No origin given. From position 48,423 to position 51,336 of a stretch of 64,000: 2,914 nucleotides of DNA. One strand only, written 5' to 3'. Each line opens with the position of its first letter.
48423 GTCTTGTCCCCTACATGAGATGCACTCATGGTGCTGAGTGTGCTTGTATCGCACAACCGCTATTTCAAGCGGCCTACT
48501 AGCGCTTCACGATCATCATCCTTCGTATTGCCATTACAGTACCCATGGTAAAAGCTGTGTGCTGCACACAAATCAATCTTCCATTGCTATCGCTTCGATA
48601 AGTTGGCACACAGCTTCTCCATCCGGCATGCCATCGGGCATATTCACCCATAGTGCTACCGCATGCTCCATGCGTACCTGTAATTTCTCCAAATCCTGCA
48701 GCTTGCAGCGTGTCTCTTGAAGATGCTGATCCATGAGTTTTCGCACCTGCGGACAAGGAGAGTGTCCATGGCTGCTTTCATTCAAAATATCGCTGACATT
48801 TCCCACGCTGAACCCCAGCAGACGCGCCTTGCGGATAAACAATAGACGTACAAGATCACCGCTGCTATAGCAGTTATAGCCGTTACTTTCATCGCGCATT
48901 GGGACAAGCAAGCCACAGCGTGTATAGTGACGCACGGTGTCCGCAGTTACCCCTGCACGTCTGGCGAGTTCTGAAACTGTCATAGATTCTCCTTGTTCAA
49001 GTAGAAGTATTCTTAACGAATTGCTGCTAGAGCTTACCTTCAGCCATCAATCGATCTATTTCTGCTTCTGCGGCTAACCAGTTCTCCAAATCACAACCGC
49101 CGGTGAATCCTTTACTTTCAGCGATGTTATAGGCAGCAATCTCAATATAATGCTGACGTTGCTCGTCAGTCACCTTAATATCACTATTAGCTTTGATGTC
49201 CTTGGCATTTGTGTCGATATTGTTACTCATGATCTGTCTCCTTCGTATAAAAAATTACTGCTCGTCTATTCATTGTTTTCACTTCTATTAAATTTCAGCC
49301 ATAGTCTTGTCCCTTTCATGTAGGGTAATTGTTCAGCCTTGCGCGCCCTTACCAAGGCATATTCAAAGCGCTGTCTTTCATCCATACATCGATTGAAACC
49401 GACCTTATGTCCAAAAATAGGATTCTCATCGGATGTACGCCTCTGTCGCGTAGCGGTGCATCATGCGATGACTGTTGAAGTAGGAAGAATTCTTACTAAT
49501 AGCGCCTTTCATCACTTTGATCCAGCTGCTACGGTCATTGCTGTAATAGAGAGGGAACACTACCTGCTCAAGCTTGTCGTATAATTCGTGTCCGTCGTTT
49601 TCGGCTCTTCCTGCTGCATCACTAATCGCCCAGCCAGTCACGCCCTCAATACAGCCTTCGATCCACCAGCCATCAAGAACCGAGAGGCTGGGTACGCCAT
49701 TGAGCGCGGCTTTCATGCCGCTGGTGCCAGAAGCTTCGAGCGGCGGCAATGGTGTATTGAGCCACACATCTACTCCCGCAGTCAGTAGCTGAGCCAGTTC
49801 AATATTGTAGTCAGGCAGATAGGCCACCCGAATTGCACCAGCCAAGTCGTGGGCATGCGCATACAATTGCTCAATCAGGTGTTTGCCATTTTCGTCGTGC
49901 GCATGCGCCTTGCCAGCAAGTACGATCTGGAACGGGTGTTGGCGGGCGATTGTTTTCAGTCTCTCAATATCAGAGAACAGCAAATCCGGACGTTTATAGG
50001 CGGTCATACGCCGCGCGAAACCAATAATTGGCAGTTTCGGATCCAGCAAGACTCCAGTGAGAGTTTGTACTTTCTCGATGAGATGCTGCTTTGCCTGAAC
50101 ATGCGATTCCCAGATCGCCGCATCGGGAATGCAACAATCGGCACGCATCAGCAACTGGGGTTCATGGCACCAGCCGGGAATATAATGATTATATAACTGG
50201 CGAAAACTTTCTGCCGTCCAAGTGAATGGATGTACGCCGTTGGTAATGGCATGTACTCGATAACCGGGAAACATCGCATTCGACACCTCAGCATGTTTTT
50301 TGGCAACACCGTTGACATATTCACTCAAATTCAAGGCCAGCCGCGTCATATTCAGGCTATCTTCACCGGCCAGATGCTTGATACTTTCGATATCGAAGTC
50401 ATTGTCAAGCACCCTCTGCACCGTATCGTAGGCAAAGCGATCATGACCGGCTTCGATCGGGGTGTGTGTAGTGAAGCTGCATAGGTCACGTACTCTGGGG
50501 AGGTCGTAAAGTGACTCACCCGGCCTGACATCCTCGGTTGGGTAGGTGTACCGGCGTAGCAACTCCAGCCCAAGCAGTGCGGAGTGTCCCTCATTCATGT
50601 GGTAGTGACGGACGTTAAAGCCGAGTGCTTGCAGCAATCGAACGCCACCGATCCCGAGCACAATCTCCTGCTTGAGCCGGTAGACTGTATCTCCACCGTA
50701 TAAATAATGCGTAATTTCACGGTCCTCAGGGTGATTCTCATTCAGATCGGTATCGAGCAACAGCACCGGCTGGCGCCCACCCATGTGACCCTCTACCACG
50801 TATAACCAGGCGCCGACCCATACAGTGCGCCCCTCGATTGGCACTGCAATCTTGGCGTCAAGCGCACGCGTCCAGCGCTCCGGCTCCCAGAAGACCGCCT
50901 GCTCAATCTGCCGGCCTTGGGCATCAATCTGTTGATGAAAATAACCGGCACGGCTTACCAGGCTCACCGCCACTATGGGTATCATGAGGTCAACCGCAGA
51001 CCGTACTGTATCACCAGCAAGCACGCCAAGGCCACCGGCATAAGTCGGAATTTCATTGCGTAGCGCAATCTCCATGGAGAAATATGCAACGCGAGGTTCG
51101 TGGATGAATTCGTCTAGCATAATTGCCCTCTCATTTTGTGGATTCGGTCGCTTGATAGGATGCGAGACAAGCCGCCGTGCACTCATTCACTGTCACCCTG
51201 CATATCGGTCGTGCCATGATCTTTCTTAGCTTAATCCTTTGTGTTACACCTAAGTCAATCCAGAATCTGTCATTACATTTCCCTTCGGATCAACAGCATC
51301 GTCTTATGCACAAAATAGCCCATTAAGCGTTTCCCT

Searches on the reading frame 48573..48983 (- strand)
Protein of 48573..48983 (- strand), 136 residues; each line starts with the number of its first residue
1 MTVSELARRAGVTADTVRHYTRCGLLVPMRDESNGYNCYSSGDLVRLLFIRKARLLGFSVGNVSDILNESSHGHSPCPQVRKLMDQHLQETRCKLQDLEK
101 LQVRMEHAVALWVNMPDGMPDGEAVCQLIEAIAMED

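Call 3: search_protein_families(library=pfam, proteins=[window:48573-48983:-], max_evalue=0.01)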
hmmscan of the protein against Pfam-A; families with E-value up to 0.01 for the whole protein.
window:48573-48983:- (136 aa): 3 families
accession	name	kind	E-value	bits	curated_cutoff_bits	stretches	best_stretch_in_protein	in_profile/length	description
PF13411.12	MerR_1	-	2.3e-16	60.1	21.6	1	1-69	1-68/69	MerR HTH family regulatory protein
PF09278.17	MerR-DNA-bind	-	7.8e-13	49.3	25.4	1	44-107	1-64/65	MerR, DNA binding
PF00376.29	MerR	-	2.3e-09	37.4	28.2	1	2-39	1-38/38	MerR family regulatory protein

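Call 8: search_protein_families(library=ncbifam, proteins=[window:48573-48983:-], max_evalue=0.001)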
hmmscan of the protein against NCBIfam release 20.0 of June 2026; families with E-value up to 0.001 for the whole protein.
window:48573-48983:- (136 aa): 13 families
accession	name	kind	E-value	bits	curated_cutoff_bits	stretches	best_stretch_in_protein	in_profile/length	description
NF007069.0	PRK09514.1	equivalog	1.1e-20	74.1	143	1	3-133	4-131/141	Zn(2+)-responsive transcriptional regulator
TIGR02051.1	MerR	equivalog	4.5e-19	68.9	150.85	1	2-109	1-106/124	mercury resistance transcriptional regulator MerR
TIGR02043.1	ZntR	equivalog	5.5e-19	68.6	167.95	1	3-106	4-108/131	Zn(2+)-responsive transcriptional regulator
TIGR02047.1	CadR-PbrR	equivalog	4.5e-18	65.5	151.45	1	1-106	1-106/127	Cd(II)/Pb(II)-responsive transcriptional regulator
TIGR02044.1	CueR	equivalog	7e-17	61.7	147.4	1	1-130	1-124/127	Cu(I)-responsive transcriptional regulator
NF010315.0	PRK13752.1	subfamily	5.2e-13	49.3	261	1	2-109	9-114/144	mercury resistance transcriptional regulator MerR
NF041849.1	trans_regNmlR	equivalog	1.1e-11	44.8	175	1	1-110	1-110/117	stress response transcriptional regulator NmlR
NF007590.0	PRK10227.1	equivalog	1.8e-11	44.2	244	1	1-132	1-126/135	Cu(I)-responsive transcriptional regulator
TIGR01950.1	SoxR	equivalog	5.8e-09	35.8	116.9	1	1-105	2-106/142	redox-sensitive transcriptional activator SoxR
TIGR02054.1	MerD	equivalog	9.8e-09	35.8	103.65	1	2-65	5-68/120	mercuric resistance transcriptional repressor MerD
NF033783.1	coreg_MerD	equivalog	6.1e-08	33.1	170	1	2-99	5-103/121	mercury resistance co-regulator MerD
NF047375.1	HeatShock_HspR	equivalog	6.4e-07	29.3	105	1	2-83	5-86/92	heat shock protein transcriptional repressor HspR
NF053782.1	ChlnTransRegdde3219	equivalog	0.00018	21.1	450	1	3-104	9-104/278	choline utilization transcriptional activator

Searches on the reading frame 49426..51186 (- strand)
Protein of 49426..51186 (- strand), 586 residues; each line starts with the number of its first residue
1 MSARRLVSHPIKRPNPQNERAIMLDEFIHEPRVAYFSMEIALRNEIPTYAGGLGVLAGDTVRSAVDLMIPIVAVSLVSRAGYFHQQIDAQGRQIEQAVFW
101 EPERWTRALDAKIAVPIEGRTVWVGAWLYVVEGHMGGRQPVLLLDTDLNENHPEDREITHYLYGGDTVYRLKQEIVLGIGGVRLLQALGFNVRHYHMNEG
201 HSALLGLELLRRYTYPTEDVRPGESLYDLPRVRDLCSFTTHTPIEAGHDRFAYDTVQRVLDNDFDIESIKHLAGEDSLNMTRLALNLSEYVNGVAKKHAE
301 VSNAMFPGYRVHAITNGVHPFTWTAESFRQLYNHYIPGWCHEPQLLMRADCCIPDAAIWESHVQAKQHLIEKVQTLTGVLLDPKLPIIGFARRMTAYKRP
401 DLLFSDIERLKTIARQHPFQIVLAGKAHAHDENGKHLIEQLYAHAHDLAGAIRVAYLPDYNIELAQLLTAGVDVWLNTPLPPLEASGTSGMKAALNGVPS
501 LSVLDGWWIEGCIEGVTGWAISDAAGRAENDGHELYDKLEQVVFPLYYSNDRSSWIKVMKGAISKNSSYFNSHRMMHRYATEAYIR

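Call 3: search_protein_families(library=pfam, proteins=[window:49426-51186:-], max_evalue=0.01)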
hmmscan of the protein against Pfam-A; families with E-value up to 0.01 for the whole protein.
window:49426-51186:- (586 aa): 1 family
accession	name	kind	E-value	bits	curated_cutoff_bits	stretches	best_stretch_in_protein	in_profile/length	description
PF00343.26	Phosphorylase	-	3e-27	95.7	27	1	250-510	294-583/713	Carbohydrate phosphorylase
